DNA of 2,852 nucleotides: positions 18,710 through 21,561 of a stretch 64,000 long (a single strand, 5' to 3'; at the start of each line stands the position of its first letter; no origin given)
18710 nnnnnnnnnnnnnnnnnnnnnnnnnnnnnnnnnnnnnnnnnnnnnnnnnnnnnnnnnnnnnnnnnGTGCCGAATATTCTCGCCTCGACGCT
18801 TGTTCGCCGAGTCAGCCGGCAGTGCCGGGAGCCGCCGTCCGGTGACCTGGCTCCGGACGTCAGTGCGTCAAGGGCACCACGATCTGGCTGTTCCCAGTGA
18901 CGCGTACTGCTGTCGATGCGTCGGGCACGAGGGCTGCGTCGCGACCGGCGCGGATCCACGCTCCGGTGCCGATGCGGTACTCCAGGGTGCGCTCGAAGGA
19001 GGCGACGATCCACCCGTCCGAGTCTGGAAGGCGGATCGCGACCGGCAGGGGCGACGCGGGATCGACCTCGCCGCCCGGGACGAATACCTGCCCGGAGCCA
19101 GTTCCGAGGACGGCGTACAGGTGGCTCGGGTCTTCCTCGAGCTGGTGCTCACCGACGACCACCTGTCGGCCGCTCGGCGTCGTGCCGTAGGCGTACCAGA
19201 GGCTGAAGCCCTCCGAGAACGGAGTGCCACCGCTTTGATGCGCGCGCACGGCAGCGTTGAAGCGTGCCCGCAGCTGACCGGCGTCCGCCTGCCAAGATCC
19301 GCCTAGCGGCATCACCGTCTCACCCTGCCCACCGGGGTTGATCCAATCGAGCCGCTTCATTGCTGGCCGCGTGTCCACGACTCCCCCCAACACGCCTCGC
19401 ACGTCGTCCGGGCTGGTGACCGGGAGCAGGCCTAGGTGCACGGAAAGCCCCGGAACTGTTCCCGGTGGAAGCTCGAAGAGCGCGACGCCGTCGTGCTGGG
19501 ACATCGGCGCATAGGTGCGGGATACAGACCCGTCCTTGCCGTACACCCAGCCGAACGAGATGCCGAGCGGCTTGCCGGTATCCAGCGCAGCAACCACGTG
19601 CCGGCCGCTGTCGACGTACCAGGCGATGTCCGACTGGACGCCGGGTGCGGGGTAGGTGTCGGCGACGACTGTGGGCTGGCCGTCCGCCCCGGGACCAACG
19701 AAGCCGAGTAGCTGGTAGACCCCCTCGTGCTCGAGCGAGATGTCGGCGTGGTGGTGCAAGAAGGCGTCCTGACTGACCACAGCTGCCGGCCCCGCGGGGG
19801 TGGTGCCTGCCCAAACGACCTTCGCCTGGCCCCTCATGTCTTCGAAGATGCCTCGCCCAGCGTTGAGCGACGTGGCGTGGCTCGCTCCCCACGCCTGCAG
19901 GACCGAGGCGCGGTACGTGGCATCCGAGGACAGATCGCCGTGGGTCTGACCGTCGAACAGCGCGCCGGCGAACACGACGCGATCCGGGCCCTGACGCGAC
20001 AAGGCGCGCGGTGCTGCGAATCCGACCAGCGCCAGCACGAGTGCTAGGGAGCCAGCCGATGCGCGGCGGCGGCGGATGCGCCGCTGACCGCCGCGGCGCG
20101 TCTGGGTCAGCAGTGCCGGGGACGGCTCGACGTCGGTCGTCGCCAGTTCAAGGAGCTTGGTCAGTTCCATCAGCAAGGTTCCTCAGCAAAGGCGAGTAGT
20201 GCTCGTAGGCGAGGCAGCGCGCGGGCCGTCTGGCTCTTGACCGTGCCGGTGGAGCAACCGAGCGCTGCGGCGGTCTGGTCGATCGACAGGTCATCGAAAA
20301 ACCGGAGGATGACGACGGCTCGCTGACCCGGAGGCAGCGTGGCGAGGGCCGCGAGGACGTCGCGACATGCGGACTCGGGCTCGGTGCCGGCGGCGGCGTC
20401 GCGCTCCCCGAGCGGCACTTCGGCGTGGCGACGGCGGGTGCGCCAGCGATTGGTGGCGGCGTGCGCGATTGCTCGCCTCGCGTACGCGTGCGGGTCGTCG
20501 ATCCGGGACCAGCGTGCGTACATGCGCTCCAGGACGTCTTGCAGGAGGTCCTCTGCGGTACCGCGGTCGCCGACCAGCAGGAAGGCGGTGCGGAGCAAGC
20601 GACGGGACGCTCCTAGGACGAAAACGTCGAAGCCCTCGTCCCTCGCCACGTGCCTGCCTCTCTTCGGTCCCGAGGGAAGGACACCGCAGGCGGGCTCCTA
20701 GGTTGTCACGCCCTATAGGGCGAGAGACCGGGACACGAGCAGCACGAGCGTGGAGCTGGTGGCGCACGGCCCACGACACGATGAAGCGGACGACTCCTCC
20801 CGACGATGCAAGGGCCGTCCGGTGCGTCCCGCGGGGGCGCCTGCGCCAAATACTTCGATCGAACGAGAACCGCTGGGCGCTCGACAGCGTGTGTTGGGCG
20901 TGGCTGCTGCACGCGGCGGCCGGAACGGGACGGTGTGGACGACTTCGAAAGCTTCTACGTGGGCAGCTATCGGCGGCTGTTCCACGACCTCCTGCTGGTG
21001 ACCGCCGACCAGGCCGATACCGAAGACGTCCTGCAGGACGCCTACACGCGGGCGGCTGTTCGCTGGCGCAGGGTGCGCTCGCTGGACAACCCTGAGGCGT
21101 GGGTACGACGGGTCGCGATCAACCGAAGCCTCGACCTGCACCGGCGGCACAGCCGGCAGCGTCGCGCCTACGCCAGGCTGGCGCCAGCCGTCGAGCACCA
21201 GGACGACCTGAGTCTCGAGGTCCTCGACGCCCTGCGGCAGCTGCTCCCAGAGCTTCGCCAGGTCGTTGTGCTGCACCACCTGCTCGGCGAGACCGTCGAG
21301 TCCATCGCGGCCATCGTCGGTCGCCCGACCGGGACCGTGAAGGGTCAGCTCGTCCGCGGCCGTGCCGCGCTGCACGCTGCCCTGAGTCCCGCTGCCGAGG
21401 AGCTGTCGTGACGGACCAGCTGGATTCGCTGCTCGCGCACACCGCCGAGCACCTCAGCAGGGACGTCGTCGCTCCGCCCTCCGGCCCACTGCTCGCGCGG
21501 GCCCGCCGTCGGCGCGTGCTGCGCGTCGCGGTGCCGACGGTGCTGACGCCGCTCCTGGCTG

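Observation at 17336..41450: Array of eight translationally coupled ECF sigma / single-pass membrane-partner cassettes within about 24 kb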

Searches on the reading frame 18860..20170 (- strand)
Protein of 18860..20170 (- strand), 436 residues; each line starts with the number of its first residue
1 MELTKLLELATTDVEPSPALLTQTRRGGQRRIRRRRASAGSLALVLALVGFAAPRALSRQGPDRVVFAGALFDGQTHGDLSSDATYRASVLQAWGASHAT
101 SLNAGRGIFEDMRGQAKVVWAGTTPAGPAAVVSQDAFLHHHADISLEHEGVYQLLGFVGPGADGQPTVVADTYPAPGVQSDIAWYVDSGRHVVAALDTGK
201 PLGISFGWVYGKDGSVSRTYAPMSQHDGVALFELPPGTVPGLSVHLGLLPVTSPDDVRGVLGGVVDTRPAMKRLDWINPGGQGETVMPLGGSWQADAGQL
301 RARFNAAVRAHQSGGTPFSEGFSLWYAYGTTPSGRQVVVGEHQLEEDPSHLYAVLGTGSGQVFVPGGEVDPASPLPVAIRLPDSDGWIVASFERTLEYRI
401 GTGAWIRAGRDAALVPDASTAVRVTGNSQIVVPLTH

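Call 7: search_protein_families(library=pfam, proteins=[window:18860-20170:-], max_evalue=0.1)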
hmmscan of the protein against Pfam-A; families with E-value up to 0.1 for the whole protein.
window:18860-20170:- (436 aa): 0 families

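Call 55: find_homologous_proteins(query=window:18860-20170:-, max_evalue=0.00001)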
Query window:18860-20170:- (436 aa): 24 proteins with E <= 0.00001 among 8000 candidates.
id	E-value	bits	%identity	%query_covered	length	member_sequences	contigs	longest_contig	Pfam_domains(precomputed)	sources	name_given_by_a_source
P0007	1.3e-288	975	100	100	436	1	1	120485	-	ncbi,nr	ncbi:MAG: hypothetical protein JWP11_848 [Frankiales bacterium]|nr:hypothetical protein [Frankiales 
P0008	3.6e-160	552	59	100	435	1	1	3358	-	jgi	jgi:hypothetical protein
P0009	1.2e-148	514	55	100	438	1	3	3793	-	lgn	-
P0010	3.3e-146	506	57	97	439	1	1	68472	-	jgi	jgi:hypothetical protein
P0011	1.8e-134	467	52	97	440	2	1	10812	-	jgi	jgi:hypothetical protein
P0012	4.3e-115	403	62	67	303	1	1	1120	-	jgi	jgi:hypothetical protein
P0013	5.0e-93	330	44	100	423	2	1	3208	-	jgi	jgi:hypothetical protein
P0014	4.8e-91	324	46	84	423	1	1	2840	-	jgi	jgi:hypothetical protein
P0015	4.0e-81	291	42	85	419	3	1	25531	-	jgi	jgi:hypothetical protein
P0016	6.4e-81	291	43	82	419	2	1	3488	-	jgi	jgi:hypothetical protein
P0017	1.4e-77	280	41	83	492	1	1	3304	-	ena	-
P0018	1.6e-73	266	40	84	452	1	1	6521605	-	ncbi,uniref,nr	ncbi:hypothetical protein FB561_1397 [Kribbella amoyensis]|uniref:Uncharacterized protein n=1 Tax=Kr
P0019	4.8e-67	245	36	84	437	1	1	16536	-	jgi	jgi:hypothetical protein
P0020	4.2e-51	192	38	85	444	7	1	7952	-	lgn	-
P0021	2.0e-48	183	34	97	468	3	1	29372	-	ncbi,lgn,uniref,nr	ncbi:hypothetical protein I0C86_11490 [Plantactinospora sp. S1510]|uniref:Uncharacterized protein n=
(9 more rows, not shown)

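Call 57: find_encoding_contigs(protein=P0010, flank=10000, max_places=2)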
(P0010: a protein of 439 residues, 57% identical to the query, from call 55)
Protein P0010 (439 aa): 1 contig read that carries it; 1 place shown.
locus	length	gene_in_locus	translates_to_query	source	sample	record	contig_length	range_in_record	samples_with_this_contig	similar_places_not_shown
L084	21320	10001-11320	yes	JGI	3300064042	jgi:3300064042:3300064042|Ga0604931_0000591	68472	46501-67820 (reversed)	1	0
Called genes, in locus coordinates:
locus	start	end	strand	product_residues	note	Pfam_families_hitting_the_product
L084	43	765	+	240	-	PF00174:Oxidored_molyb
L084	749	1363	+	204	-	PF01292:Ni_hydr_CYTB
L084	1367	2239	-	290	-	PF00990:GGDEF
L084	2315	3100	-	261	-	PF03372:Exo_endo_phos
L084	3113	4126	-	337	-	-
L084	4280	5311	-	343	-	PF03320:FBPase_glpX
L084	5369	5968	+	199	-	PF01613:Flavin_Reduct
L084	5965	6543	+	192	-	PF00440:TetR_N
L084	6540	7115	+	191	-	-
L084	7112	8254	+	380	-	PF00266:Aminotran_5, PF22580:KYNU_C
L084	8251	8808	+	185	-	PF14030:DUF4245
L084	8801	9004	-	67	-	PF02609:Exonuc_VII_S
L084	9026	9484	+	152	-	PF00583:Acetyltransf_1, PF13673:Acetyltransf_10, PF13508:Acetyltransf_7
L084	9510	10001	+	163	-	PF04542:Sigma70_r2, PF08281:Sigma70_r4_2, PF04545:Sigma70_r4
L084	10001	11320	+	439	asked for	-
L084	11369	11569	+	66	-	-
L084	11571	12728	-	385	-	PF13742:tRNA_anti_2, PF01336:tRNA_anti-codon (weak), PF02601:Exonuc_VII_L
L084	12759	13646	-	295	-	PF27128:Rv1109c_N, PF26450:DUF8129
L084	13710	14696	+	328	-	PF02401:LYTB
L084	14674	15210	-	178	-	PF20177:DUF6542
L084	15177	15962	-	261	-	PF00378:ECH_1, PF16113:ECH_2 (weak)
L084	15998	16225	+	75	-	-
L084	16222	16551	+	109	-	-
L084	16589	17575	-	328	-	PF02646:RmuC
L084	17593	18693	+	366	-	PF02421:FeoB_N, PF01926:MMR_HSR1, PF06071:YchF-GTPase_C, PF02824:TGS (faint)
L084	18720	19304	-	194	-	-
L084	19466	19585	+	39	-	-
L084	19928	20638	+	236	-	PF00903:Glyoxalase (faint), PF18029:Glyoxalase_6, PF21701:GLOD4_C (faint), PF18029:Glyoxalase_6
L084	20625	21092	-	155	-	PF13238:AAA_18, PF13671:AAA_33 (faint)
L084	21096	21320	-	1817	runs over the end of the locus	PF13195:DUF4011, PF13086:AAA_11, PF13245:AAA_19 (faint), PF13604:AAA_30 (faint), PF13086:AAA_11 (weak), PF13087:AAA_12, PF18741:MTES_1575, PF05406:WGR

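Call 66: predict_structure(alignment_id=A4)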
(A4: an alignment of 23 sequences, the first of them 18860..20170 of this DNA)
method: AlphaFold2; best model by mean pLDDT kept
length: 436 residues; sequences in the alignment: 23
mean_pLDDT: 88.0   pTM: 0.75
mean pLDDT of the five models: 88.0, 87.4, 85.7, 85.2, 84.6
residues with pLDDT >= 90: 277; 70-90: 120; 50-70: 28; < 50: 11
segments of 3 or more residues with pLDDT < 50: 50-60
pLDDT, mean of each block of 10 residues (from residue 1): 73 74 84 77 54 42 79 95 98 93 82 95 97 93 79 95 94 79 93 94 94 93 94 90 89 88 67 83 88 94 95 84 95 97 91 94 96 96 97 98 97 98 97 90
secondary structure, 60 per line:
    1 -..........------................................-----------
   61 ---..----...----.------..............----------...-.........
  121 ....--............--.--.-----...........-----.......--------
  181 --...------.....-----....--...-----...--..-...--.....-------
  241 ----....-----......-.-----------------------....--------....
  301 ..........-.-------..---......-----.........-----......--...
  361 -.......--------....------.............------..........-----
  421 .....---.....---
elements in order: H2-11 H18-49 H84-97 E112-124 E127-138 E150-160 E166-172 E183-185 E192-196 E202-205 E208-210 E216-218 E224-226 E229-233 E245-248 E257-259 E285-288 H297-310 E325-330 E336-344 E350-355 E362-368 E377-380 E387-399 E406-415 E421-425 E429-433

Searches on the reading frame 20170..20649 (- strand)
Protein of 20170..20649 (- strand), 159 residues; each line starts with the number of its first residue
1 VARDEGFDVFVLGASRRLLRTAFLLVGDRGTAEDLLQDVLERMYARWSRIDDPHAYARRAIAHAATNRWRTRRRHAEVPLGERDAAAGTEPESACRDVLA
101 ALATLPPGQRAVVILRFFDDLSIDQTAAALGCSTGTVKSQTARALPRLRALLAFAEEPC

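Call 6: search_protein_families(library=pfam, proteins=[window:20170-20649:-], max_evalue=0.01)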
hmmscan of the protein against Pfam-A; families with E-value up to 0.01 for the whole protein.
window:20170-20649:- (159 aa): 6 families
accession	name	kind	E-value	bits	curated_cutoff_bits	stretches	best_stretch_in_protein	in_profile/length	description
PF08281.18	Sigma70_r4_2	-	4.8e-16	58.6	25.7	1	97-145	3-51/54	Sigma-70, region 4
PF04545.22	Sigma70_r4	-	1e-13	51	24.1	1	101-150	1-50/50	Sigma-70, region 4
PF04542.20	Sigma70_r2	-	2.5e-08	34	24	1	16-74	7-70/71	Sigma-70 region 2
PF07638.17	Sigma70_ECF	-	5.1e-06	26.9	21.1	1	94-141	125-172/185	ECF sigma factor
PF13384.12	HTH_23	-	0.0058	16.9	24.6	1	110-138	7-35/50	Homeodomain-like domain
PF22029.2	PhyR_sigma2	-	0.0095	16.4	27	1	20-52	10-42/55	Sigma2 domain of PhyR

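Call 10: search_protein_families(library=ncbifam, proteins=[window:20170-20649:-], max_evalue=0.00001)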
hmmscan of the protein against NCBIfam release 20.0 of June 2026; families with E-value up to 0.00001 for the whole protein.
window:20170-20649:- (159 aa): 57 families (the best 25 are shown)
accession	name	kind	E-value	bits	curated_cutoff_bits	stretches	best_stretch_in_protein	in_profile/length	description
TIGR02983.1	SigE-fam_strep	subfamily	2.2e-45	154.5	141.55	1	3-153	4-159/162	SigE family RNA polymerase sigma factor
TIGR02937.1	sigma70-ECF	superfamily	1.8e-18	66.7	42.9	1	7-150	3-163/165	sigma-70 family RNA polymerase sigma factor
NF058625.1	sigma_PG0214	equivalog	1.8e-17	63.5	130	1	5-150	4-159/170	GFO_1088 family ECF-type sigma factor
NF007225.0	PRK09643.1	equivalog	4.2e-17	62.5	190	1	5-156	27-186/204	RNA polymerase sigma factor SigM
NF006550.0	PRK09047.1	equivalog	4.4e-16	58.9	173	1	83-153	118-188/194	RNA polymerase sigma factor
TIGR02985.1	Sig70_bacteroi1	subfamily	2.1e-14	54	126.4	1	7-151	3-161/162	RNA polymerase sigma-70 factor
NF007227.0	PRK09645.1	subfamily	7.2e-14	52.1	202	1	16-152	24-170/177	sigma-70 family RNA polymerase sigma factor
NF004113.0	PRK05602.1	equivalog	1.1e-12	48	208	1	5-154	45-203/211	RNA polymerase sigma factor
NF007229.0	PRK09647.1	equivalog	2.1e-12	46.9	265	1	11-154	50-204/220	RNA polymerase sigma factor SigE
NF009166.1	PRK12513.1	equivalog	2.6e-12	46.8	206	1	23-154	40-188/193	RNA polymerase sigma factor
NF053879.1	RNAPolSigSigVBac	equivalog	3.5e-12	46.3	190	1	14-152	13-155/160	RNA polymerase sigma factor SigV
TIGR02954.1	Sig70_famx3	hypoth_equivalog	4.4e-12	46.1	188.5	1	6-152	17-167/170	RNA polymerase sigma-70 factor, TIGR02954 family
TIGR02952.1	Sig70_famx2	equivalog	5.5e-12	45.9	206.45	1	17-152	23-170/170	ECF subfamily RNA polymerase sigma factor, BldN family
NF007220.0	PRK09639.1-5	equivalog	2.3e-11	43.8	260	1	62-152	78-164/181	RNA polymerase sigma factor SigX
NF009172.0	PRK12519.1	subfamily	2.3e-11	43.6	222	1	92-153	129-190/194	RNA polymerase sigma factor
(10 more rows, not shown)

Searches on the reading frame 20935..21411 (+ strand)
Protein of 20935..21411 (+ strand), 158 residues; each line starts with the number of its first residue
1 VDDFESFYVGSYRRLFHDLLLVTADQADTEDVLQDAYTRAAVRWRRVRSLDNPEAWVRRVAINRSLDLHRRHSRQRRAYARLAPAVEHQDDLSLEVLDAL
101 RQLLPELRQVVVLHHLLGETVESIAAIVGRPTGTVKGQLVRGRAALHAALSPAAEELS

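Call 6: search_protein_families(library=pfam, proteins=[window:20935-21411:+], max_evalue=0.01)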
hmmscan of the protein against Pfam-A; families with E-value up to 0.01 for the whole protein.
window:20935-21411:+ (158 aa): 3 families
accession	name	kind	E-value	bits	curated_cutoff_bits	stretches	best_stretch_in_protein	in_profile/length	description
PF08281.18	Sigma70_r4_2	-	4.8e-12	45.8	25.7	1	94-146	2-54/54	Sigma-70, region 4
PF04542.20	Sigma70_r2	-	1.3e-08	34.9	24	1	12-74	5-70/71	Sigma-70 region 2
PF04545.22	Sigma70_r4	-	0.00014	21.8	24.1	1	99-146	1-48/50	Sigma-70, region 4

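Call 10: search_protein_families(library=ncbifam, proteins=[window:20935-21411:+], max_evalue=0.00001)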
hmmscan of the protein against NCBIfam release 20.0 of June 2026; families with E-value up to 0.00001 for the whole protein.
window:20935-21411:+ (158 aa): 42 families (the best 25 are shown)
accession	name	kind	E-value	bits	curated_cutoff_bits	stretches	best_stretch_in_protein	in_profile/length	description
TIGR02983.1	SigE-fam_strep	subfamily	2e-33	115.6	141.55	1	2-150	6-158/162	SigE family RNA polymerase sigma factor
TIGR02947.1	SigH_actino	hypoth_equivalog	4e-16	59.3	251.55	2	90-156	118-185/193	RNA polymerase sigma-70 factor, TIGR02947 family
NF007225.0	PRK09643.1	equivalog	1.9e-15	57.1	190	1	4-154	29-186/204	RNA polymerase sigma factor SigM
TIGR02937.1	sigma70-ECF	superfamily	3.5e-15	56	42.9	1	11-149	9-164/165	sigma-70 family RNA polymerase sigma factor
TIGR02954.1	Sig70_famx3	hypoth_equivalog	3.2e-14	53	188.5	1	4-150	18-167/170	RNA polymerase sigma-70 factor, TIGR02954 family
NF058625.1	sigma_PG0214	equivalog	6.5e-14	52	130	1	3-150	5-161/170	GFO_1088 family ECF-type sigma factor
NF007216.0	PRK09638.1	equivalog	1.1e-13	51.4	194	1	10-146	26-170/180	RNA polymerase sigma factor SigY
NF007227.0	PRK09645.1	subfamily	4.8e-13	49.4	202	1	13-151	24-171/177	sigma-70 family RNA polymerase sigma factor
NF007229.0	PRK09647.1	equivalog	9.9e-13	47.9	265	1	22-155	64-207/220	RNA polymerase sigma factor SigE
TIGR02989.1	Sig-70_gvs1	subfamily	1.6e-12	47.7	124.55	1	7-147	6-155/158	RNA polymerase sigma-70 factor, Rhodopirellula/Verrucomicrobium family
NF009171.0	PRK12518.1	equivalog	2.1e-12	47.3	208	1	12-150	36-184/191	RNA polymerase sigma factor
NF053879.1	RNAPolSigSigVBac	equivalog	3.7e-12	46.2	190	1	25-150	27-155/160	RNA polymerase sigma factor SigV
TIGR02959.1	SigZ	equivalog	4.1e-12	46.3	168.65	1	24-151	17-149/170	RNA polymerase sigma factor SigZ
NF007214.0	PRK09636.1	subfamily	1.1e-11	44.5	271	1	25-150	27-163/293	RNA polymerase sigma factor SigJ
NF008888.0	PRK11922.1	equivalog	2.2e-11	43.8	204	1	13-80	41-108/231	RNA polymerase sigma factor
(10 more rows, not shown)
